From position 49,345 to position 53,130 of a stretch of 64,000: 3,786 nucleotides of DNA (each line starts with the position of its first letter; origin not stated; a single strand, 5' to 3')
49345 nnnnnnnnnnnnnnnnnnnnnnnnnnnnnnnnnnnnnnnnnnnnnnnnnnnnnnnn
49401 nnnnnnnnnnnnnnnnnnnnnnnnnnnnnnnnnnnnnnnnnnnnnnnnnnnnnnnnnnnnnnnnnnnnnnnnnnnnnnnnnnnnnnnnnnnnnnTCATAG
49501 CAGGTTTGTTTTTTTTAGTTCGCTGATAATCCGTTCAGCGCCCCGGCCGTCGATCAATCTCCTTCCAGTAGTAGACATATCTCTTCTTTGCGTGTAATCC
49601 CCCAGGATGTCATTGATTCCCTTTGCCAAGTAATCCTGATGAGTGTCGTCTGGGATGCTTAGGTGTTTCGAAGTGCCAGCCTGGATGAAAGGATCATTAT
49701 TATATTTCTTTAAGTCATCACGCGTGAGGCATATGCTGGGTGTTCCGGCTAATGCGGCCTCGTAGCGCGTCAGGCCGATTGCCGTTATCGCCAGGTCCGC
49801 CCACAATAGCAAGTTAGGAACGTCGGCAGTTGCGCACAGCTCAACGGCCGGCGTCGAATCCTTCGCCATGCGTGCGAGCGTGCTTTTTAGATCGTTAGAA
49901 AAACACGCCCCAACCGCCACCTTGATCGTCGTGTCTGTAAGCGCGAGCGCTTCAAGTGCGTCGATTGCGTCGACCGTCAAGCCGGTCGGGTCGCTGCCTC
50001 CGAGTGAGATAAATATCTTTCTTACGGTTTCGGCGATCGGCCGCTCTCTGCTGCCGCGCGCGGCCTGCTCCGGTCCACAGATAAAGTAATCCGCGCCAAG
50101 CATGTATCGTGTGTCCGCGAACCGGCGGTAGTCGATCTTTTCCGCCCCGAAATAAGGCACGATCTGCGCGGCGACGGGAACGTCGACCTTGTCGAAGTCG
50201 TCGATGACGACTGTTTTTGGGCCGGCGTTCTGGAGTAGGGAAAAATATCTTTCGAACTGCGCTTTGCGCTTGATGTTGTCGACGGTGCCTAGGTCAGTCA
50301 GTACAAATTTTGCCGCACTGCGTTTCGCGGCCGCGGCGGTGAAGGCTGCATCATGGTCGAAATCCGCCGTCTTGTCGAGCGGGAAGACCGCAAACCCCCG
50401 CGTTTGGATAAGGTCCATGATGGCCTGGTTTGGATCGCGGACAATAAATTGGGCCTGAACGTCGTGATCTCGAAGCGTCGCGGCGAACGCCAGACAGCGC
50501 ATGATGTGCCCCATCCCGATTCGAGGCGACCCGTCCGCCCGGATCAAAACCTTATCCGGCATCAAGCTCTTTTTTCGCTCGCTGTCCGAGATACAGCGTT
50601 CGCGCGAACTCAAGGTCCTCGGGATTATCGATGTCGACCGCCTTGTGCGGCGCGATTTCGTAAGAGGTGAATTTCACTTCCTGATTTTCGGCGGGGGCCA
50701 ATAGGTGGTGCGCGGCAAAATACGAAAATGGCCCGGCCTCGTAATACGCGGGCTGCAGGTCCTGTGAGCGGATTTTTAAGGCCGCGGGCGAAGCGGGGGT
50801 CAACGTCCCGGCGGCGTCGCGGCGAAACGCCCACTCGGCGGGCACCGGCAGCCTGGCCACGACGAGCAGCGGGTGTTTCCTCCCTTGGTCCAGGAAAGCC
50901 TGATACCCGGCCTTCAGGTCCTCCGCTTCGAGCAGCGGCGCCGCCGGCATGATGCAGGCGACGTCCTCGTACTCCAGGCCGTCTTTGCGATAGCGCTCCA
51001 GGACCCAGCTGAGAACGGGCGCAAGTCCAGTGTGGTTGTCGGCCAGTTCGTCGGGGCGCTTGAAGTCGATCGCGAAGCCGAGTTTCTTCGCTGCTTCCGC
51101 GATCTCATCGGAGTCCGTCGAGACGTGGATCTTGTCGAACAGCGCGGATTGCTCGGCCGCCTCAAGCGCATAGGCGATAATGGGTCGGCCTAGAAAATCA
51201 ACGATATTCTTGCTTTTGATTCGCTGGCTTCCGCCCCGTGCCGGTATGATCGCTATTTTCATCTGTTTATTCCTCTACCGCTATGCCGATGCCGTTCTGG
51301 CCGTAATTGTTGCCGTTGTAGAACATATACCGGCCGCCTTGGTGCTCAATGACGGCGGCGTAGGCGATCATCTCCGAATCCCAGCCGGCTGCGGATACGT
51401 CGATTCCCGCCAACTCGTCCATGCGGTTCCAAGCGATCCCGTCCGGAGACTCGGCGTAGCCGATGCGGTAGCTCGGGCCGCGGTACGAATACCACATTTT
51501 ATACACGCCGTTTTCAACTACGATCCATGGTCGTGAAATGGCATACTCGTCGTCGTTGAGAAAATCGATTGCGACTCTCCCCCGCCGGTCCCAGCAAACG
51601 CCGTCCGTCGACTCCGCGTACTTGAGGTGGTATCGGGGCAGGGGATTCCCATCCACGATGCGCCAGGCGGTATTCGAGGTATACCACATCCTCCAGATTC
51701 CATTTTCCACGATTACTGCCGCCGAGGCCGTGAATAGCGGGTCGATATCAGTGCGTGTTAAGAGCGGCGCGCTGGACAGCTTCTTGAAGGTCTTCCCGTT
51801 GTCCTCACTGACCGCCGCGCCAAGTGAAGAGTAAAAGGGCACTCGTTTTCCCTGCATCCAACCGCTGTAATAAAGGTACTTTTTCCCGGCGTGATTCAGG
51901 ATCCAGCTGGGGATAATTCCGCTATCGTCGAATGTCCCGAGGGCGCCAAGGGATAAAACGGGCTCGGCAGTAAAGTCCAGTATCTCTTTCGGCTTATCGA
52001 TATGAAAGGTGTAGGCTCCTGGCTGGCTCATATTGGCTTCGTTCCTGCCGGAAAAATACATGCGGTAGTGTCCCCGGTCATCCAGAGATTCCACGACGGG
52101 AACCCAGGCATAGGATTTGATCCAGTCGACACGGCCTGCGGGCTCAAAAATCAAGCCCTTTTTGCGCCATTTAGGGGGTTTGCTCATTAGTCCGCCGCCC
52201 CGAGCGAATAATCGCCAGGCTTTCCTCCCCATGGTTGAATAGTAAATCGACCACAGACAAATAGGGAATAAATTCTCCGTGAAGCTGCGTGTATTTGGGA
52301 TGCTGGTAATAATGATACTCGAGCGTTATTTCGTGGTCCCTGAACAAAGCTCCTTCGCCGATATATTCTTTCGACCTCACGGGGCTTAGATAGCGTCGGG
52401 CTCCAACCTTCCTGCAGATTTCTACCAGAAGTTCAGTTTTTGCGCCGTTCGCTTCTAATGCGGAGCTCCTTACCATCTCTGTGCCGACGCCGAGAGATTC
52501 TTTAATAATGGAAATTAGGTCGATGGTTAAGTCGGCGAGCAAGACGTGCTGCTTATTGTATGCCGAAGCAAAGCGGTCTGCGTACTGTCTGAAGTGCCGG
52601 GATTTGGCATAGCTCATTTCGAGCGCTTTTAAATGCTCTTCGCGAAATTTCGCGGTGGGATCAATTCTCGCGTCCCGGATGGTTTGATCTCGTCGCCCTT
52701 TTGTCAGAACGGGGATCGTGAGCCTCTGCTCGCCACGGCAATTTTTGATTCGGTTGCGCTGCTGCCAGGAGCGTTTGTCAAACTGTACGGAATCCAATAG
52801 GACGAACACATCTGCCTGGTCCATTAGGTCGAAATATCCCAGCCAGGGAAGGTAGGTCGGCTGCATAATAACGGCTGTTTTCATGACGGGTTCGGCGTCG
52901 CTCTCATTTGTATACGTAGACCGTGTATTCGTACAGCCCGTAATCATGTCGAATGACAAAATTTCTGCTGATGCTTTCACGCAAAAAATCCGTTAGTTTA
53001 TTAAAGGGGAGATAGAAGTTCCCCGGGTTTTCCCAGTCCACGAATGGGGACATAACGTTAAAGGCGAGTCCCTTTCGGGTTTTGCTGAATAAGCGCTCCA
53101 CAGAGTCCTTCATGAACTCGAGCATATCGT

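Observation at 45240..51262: NRPS-like A domain, ACP and ketoreductase fused into a nonulosonic acid operon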

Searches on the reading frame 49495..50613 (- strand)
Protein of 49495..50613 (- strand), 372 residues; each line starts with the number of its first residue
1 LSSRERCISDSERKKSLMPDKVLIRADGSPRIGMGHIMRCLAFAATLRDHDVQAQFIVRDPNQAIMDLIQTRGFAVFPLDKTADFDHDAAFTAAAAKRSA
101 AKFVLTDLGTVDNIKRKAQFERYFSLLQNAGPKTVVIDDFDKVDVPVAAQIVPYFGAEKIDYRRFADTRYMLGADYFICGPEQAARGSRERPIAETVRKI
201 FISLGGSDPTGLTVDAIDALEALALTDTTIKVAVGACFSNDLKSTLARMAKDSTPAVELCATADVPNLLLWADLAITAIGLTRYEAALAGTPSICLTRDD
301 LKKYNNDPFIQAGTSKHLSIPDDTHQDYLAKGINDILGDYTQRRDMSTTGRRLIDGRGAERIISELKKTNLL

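Call 4: search_protein_families(library=pfam, proteins=[window:49495-50613:-], max_evalue=0.001)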
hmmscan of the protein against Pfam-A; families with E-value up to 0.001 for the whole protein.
window:49495-50613:- (372 aa): 0 families

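Call 5: search_protein_families(library=ncbifam, proteins=[window:49495-50613:-], max_evalue=0.001)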
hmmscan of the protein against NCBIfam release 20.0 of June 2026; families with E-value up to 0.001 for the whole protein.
window:49495-50613:- (372 aa): 1 family
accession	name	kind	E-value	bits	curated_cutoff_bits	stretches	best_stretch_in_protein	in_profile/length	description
TIGR03590.1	PseG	equivalog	1.3e-41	143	153.55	1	21-297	2-268/280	UDP-2,4-diacetamido-2,4,6-trideoxy-beta-L-altropyranose hydrolase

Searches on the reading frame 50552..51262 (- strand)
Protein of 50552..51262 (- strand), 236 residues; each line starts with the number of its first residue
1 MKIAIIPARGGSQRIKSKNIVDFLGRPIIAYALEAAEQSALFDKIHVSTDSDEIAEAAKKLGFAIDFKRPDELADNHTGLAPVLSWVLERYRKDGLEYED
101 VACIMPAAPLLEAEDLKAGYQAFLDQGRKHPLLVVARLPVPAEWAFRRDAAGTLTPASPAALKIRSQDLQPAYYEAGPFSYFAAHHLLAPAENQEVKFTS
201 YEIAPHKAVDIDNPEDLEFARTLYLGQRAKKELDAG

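Call 4: search_protein_families(library=pfam, proteins=[window:50552-51262:-], max_evalue=0.001)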
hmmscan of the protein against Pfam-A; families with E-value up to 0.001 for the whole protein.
window:50552-51262:- (236 aa): 2 families
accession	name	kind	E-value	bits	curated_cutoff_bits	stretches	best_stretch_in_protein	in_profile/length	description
PF02348.25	CTP_transf_3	-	1.4e-25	90.8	22.6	1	3-224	1-206/217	Cytidylyltransferase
PF12804.13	NTP_transf_3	-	0.00036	21.2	27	1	4-82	1-78/160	MobA-like NTP transferase domain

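Call 5: search_protein_families(library=ncbifam, proteins=[window:50552-51262:-], max_evalue=0.001)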
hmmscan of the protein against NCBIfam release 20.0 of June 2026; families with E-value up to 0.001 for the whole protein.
window:50552-51262:- (236 aa): 8 families
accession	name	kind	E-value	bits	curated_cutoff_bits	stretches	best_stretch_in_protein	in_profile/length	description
TIGR03584.1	PseF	equivalog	1.7e-57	194.6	205.7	1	3-224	1-220/222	pseudaminic acid cytidylyltransferase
NF003952.0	PRK05450.1-5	subfamily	2.2e-13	49.9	193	1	3-65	4-66/250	3-deoxy-manno-octulosonate cytidylyltransferase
NF009905.0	PRK13368.1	subfamily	1.9e-11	43.8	255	1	3-64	4-65/243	3-deoxy-manno-octulosonate cytidylyltransferase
TIGR00466.1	kdsB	equivalog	7e-10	38.7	155.2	1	4-64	5-64/241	3-deoxy-manno-octulosonate cytidylyltransferase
NF003950.0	PRK05450.1-3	subfamily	9.7e-10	38.2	234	1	3-63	4-64/248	3-deoxy-manno-octulosonate cytidylyltransferase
NF003948.0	PRK05450.1-1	equivalog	1.7e-09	37.3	281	1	3-70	7-73/248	3-deoxy-manno-octulosonate cytidylyltransferase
TIGR03552.1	F420_cofC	equivalog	3.2e-05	23.6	105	0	161-225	134-192/196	2-phospho-L-lactate guanylyltransferase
TIGR00453.1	ispD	equivalog_domain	0.00039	19.9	181.3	1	3-61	1-62/219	2-C-methyl-D-erythritol 4-phosphate cytidylyltransferase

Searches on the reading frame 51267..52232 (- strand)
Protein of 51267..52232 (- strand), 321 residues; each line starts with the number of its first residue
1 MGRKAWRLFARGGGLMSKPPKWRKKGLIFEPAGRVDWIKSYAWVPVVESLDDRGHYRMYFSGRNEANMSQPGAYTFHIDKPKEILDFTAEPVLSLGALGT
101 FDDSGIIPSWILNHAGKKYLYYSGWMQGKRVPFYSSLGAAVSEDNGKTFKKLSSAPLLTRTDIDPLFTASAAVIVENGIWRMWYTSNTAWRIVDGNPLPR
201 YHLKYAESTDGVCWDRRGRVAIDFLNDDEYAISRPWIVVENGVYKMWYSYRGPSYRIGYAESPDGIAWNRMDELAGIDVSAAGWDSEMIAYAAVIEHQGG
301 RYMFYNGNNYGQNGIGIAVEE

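Call 4: search_protein_families(library=pfam, proteins=[window:51267-52232:-], max_evalue=0.001)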
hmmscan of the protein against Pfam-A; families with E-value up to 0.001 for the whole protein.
window:51267-52232:- (321 aa): 1 family
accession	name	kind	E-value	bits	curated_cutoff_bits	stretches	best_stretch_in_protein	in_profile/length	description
PF04616.20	Glyco_hydro_43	-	1.3e-05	25.1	32.2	0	21-185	45-199/288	Glycosyl hydrolases family 43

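Call 5: search_protein_families(library=ncbifam, proteins=[window:51267-52232:-], max_evalue=0.001)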
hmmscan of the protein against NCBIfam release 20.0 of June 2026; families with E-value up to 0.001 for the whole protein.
window:51267-52232:- (321 aa): 1 family
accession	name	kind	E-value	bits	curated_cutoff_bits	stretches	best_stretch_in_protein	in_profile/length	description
NF052550.1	BManbPhaseBMBP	equivalog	2.7e-07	30.3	450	0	170-271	28-133/296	beta-1,2-mannobiose phosphorylase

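Call 25: search_solved_structures(query=window:51267-52232:-, max_evalue=1)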
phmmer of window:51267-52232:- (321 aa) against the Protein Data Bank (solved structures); distinct sequences matched with E-value up to 1: 2.
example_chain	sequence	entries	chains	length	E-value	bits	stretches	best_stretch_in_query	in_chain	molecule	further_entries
3qz4_A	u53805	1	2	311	0.0027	20.3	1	21-130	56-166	Endo-1,4-beta-xylanase D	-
3p2n_A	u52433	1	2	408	0.019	17.5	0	98-135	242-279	3,6-anhydro-alpha-L-galactosidase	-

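Call 40: find_homologous_proteins(query=window:51267-52187:-, max_evalue=1e-10)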
Query window:51267-52187:- (306 aa): 6290 proteins with E <= 1e-10 among 8000 candidates; the best 120 are listed.
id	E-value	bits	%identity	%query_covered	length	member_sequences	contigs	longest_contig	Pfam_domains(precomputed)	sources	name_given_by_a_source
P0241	4.0e-211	718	100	100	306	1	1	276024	PF04616.21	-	-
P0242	1.3e-153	529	73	97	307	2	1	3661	PF04616.21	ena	-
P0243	2.2e-153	528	72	98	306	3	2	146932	PF04616.21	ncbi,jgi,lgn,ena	-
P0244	4.5e-152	524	71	98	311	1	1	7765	-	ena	-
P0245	1.6e-151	522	71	100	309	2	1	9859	-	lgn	-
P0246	1.1e-146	506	70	98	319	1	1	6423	-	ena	-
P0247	4.4e-146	504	69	100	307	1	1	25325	-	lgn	-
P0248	1.7e-145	503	68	98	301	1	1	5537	-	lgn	-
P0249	1.7e-136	473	66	99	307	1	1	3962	-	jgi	jgi:hypothetical protein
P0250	3.8e-136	472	65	98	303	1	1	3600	-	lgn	-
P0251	7.4e-133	461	64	98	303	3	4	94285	-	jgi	jgi:predicted GH43/DUF377 family glycosyl hydrolase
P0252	1.6e-132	460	63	98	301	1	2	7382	-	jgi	jgi:predicted GH43/DUF377 family glycosyl hydrolase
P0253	3.4e-132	459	62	98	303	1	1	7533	PF13088.13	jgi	jgi:predicted GH43/DUF377 family glycosyl hydrolase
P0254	3.5e-132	459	63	98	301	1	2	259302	-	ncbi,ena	-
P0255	3.0e-130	452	62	98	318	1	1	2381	PF04041.20,PF13088.13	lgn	-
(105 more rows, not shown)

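Call 51: predict_structure(alignment_id=A3)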
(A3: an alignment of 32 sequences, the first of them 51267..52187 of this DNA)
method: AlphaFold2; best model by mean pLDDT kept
length: 306 residues; sequences in the alignment: 32
mean_pLDDT: 94.5   pTM: 0.92
mean pLDDT of the five models: 94.5, 93.5, 92.6, 92.6, 92.5
residues with pLDDT >= 90: 271; 70-90: 31; 50-70: 4; < 50: 0
segments of 3 or more residues with pLDDT < 50: none
pLDDT, mean of each block of 10 residues (from residue 1): 84 91 92 96 96 96 96 96 94 97 97 80 97 96 94 96 97 91 94 96 97 95 97 94 98 96 95 97 96 93 96
secondary structure, 60 per line:
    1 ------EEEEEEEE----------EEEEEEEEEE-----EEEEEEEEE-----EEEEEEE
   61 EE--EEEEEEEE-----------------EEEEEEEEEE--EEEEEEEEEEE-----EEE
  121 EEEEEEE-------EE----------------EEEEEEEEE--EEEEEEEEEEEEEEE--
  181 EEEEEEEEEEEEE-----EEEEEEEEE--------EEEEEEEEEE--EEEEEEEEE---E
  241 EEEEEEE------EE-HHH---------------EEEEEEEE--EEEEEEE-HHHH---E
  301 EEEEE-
elements in order: E7-14 E25-34 E40-48 E54-62 E65-72 E90-99 E102-112 E118-127 E153-161 E164-178 E181-193 E199-207 E216-225 E228-236 E240-247 E275-282 E285-291 H293-296 E300-305

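Call 53: fold_search(model_id=the predicted structure, library=pdb)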
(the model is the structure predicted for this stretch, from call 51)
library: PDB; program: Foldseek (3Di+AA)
matches with E <= 10: 987; with E <= 0.001: 306
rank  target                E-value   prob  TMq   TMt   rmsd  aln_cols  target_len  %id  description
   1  5mui_A                4.3e-13  1.00  0.77  0.67   4.4       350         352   20  Glycoside hydrolase BT_0996 (released 2017-03-22)
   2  5mt2                  9.0e-13  1.00  0.75  0.66   4.6       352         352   20  Glycoside hydrolase BT_0996 (released 2017-03-22)
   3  4qqs_A                8.7e-11  1.00  0.66  0.64   5.2       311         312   17  Crystal structure of a thermostable family-43 glycoside hydrolase (released 2015-03-11)
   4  4qqs_B                1.3e-10  1.00  0.66  0.64   5.4       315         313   16  Crystal structure of a thermostable family-43 glycoside hydrolase (released 2015-03-11)
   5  7fip_B                2.9e-10  1.00  0.72  0.73   4.3       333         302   16  The native structure of beta-1,2-mannobiose phosphorylase from Thermoanaerobacter sp. (released 2022-01-05)
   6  9fj8_B                3.5e-10  1.00  0.72  0.74   4.7       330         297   15  Teth514_1788 1,2-beta-oligomannan phosphorylase in complex with mannotetraose (released 2025-06-11)
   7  9fj8_A                4.2e-10  1.00  0.72  0.74   4.6       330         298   15  Teth514_1788 1,2-beta-oligomannan phosphorylase in complex with mannotetraose (released 2025-06-11)
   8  9gph_A                4.7e-10  1.00  0.72  0.73   4.4       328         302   15  Teth514_1788 1,2-beta-oligomannan phosphorylase in complex with mannose (-1) and phosphate (released 2025-09-17)
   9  4ak6_A                9.4e-10  1.00  0.67  0.57   5.6       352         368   13  BpGH117_H302E mutant glycoside hydrolase (released 2012-03-21)
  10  7fip_A                1.0e-09  1.00  0.72  0.73   4.3       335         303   16  The native structure of beta-1,2-mannobiose phosphorylase from Thermoanaerobacter sp. (released 2022-01-05)
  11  4nov                  1.0e-09  1.00  0.63  0.63   5.4       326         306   16  Xsa43E, a GH43 family enzyme from Butyrivibrio proteoclasticus (released 2014-10-08)
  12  8hcj_A                1.5e-09  1.00  0.64  0.47   4.9       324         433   16  Structure of GH43 family enzyme, Xylan 1, 4 Beta- xylosidase from pseudopedobacter saltans (released 2023-11-15)
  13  9gph_B                1.6e-09  1.00  0.72  0.74   4.5       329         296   15  Teth514_1788 1,2-beta-oligomannan phosphorylase in complex with mannose (-1) and phosphate (released 2025-09-17)
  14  3r67_D                1.6e-09  1.00  0.71  0.64   4.2       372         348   13  Crystal structure of a putative glycosidase (BT_4094) from BACTEROIDES THETAIOTAOMICRON VPI-5482 at 2.30 A resolution (released 2011-04-13)
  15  7vco                  1.6e-09  1.00  0.64  0.42   5.4       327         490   15  Frischella perrara beta-fructofuranosidase (released 2022-03-09)
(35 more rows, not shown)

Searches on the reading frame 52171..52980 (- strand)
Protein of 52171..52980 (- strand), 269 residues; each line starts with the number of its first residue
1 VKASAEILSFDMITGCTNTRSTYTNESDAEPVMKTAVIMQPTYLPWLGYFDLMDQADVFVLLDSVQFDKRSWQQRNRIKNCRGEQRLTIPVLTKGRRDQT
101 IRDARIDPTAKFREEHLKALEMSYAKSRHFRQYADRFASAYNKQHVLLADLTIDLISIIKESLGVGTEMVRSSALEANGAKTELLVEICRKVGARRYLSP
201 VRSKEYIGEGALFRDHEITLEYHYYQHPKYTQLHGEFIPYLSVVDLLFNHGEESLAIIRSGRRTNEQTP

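Call 4: search_protein_families(library=pfam, proteins=[window:52171-52980:-], max_evalue=0.001)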
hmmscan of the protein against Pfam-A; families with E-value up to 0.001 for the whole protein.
window:52171-52980:- (269 aa): 1 family
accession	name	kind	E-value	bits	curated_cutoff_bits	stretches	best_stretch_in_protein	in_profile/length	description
PF08889.16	WbqC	-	3.1e-74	249.9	21.3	1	40-255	1-216/218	WbqC-like protein family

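Call 5: search_protein_families(library=ncbifam, proteins=[window:52171-52980:-], max_evalue=0.001)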
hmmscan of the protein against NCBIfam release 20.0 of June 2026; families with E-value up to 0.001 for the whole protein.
window:52171-52980:- (269 aa): 0 families

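Call 24: search_solved_structures(query=window:52171-52980:-, max_evalue=1)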
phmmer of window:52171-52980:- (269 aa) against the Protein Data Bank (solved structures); distinct sequences matched with E-value up to 1: 0.

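Call 37: find_homologous_proteins(query=window:52171-52884:-, max_evalue=1e-10)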
Query window:52171-52884:- (237 aa): 3560 proteins with E <= 1e-10 among 4015 candidates; the best 120 are listed.
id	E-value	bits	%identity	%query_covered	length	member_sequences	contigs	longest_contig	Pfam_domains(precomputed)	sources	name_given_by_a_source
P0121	1.1e-154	531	100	100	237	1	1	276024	PF08889.17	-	-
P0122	4.7e-94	332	66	97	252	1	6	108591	PF08889.17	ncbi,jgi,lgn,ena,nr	ncbi:MAG TPA: hypothetical protein DD723_10620 [Candidatus Omnitrophica bacterium]|nr:MAG: hypotheti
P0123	7.7e-94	332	64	97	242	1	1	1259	PF08889.17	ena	-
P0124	1.4e-91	324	61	97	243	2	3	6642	PF08889.17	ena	-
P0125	8.1e-89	315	62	98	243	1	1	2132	PF08889.17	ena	-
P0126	1.2e-88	315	62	98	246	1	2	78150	PF08889.17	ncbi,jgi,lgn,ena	-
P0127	2.7e-88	314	60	97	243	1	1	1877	PF08889.17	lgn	-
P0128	5.7e-88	312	58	98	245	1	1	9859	PF08889.17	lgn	-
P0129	6.8e-88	312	59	98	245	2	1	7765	PF08889.17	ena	-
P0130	7.3e-88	312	59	95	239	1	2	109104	PF08889.17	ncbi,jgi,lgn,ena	-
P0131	6.0e-87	309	61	97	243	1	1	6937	PF08889.17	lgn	-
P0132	1.2e-86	308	58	97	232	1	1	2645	PF08889.17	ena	-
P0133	1.3e-86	308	58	99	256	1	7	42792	PF08889.17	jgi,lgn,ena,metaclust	metaclust:\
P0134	9.7e-86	305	61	96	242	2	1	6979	PF08889.17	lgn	-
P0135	1.7e-84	301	61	97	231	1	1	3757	PF08889.17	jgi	jgi:hypothetical protein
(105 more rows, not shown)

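Call 47: find_encoding_contigs(protein=P0121, flank=1000, max_places=2)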
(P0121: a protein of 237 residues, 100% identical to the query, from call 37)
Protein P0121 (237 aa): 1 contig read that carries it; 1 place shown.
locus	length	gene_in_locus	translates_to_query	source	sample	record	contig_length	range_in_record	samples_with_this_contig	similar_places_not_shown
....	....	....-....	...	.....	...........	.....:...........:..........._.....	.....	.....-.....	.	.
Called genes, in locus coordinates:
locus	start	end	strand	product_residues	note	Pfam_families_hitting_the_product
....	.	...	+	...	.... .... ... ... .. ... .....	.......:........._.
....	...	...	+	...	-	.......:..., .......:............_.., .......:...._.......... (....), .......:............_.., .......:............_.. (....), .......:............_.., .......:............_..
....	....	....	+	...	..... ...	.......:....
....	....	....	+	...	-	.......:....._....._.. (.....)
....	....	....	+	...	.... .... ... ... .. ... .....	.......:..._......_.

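Call 48: predict_structure(alignment_id=A2)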
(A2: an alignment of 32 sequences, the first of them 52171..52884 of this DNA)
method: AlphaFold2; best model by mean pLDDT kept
length: 237 residues; sequences in the alignment: 32
mean_pLDDT: 94.1   pTM: 0.91
mean pLDDT of the five models: 94.1, 92.2, 92.1, 92.1, 91.8
residues with pLDDT >= 90: 208; 70-90: 24; 50-70: 3; < 50: 2
segments of 3 or more residues with pLDDT < 50: none
pLDDT, mean of each block of 10 residues (from residue 1): 96 96 98 84 92 95 88 95 97 97 97 96 98 98 94 98 97 92 97 95 92 97 97 63
secondary structure, 60 per line:
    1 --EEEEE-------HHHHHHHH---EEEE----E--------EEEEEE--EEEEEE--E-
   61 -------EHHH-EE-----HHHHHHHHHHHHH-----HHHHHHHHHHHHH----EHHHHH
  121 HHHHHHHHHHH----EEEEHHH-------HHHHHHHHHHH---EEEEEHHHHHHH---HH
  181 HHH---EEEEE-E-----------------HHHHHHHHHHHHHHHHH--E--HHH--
elements in order: E3-7 H15-22 E26-29 E43-48 E51-56 H80-92 H98-110 H116-131 E136-139 H150-160 E164-168 H169-175 H179-183 E187-191 H211-227

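Call 50: fold_search(model_id=the predicted structure, library=pdb)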
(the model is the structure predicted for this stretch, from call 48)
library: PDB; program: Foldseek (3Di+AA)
matches with E <= 10: 510; with E <= 0.001: 0
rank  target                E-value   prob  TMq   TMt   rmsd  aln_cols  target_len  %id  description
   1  3ujp_C                6.9e-03  0.21  0.22  0.20  15.6       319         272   10  Structure of MntC protein at 2.7A (released 2012-11-14)
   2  5uxu                  6.4e-02  0.09  0.21  0.19  16.3       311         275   11  YfeA from Yersinia pestis treated with EDTA during purification and crystallization (released 2017-07-12)
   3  7me1_A                7.3e-02  0.10  0.21  0.19  16.2       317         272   11  YfeA oligomer crystal 1, form 1 (released 2021-08-25)
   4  5uyg                  8.2e-02  0.08  0.20  0.18  15.7       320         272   12  YfeA with metal bound to site 2 - Zn wavelength (released 2017-07-12)
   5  7me1_B                8.8e-02  0.08  0.21  0.19  17.6       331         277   11  YfeA oligomer crystal 1, form 1 (released 2021-08-25)
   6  7c5c                  9.3e-02  0.35  0.31  0.24  11.6       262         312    9  Crystal structure of SeFRS (released 2021-05-26)
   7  4hpw                  9.3e-02  0.33  0.31  0.25  12.1       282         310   10  Crystal structure of Tyrosine-tRNA ligase mutant complexed with unnatural amino acid 3-o-methyl-Tyrosine (released 2013-10-30)
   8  5jjp_B                1.1e-01  0.09  0.22  0.14  18.6       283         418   11  Crystal structure of CmiS6 (released 2017-03-22)
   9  5n5v_C                1.2e-01  0.44  0.35  0.28  10.9       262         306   10  Structure of p-boronophenylalanyl tRNA synthetase - apo form (released 2018-02-14)
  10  6q1c                  1.3e-01  0.10  0.24  0.22  16.2       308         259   11  Apo YfeA extracted from the E. coli periplasm (released 2019-09-04)
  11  5uy0                  1.3e-01  0.08  0.20  0.19  15.9       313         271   12  YfeA from M9 minimal media supplemented with iron - Zn wavelength (released 2017-07-12)
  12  5nsf_A                1.6e-01  0.14  0.26  0.21  13.8       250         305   12  Structure of AzuAla (released 2019-01-16)
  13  8yj7_A                1.6e-01  0.09  0.24  0.21  16.4       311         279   12  Characerization of a novel format scFvXVHH single-chain Biparatopic antibody against a metal binding protein, MtsA (released 2024-06-19)
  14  3p0j_B                1.7e-01  0.25  0.34  0.16  12.6       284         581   10  Leishmania major Tyrosyl-tRNA synthetase in complex with tyrosinol, triclinic crystal form 1 (released 2011-03-23)
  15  3qe4_B                1.8e-01  0.18  0.28  0.23  12.0       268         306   10  An evolved aminoacyl-tRNA Synthetase with atypical polysubstrate specificity (released 2011-02-16)
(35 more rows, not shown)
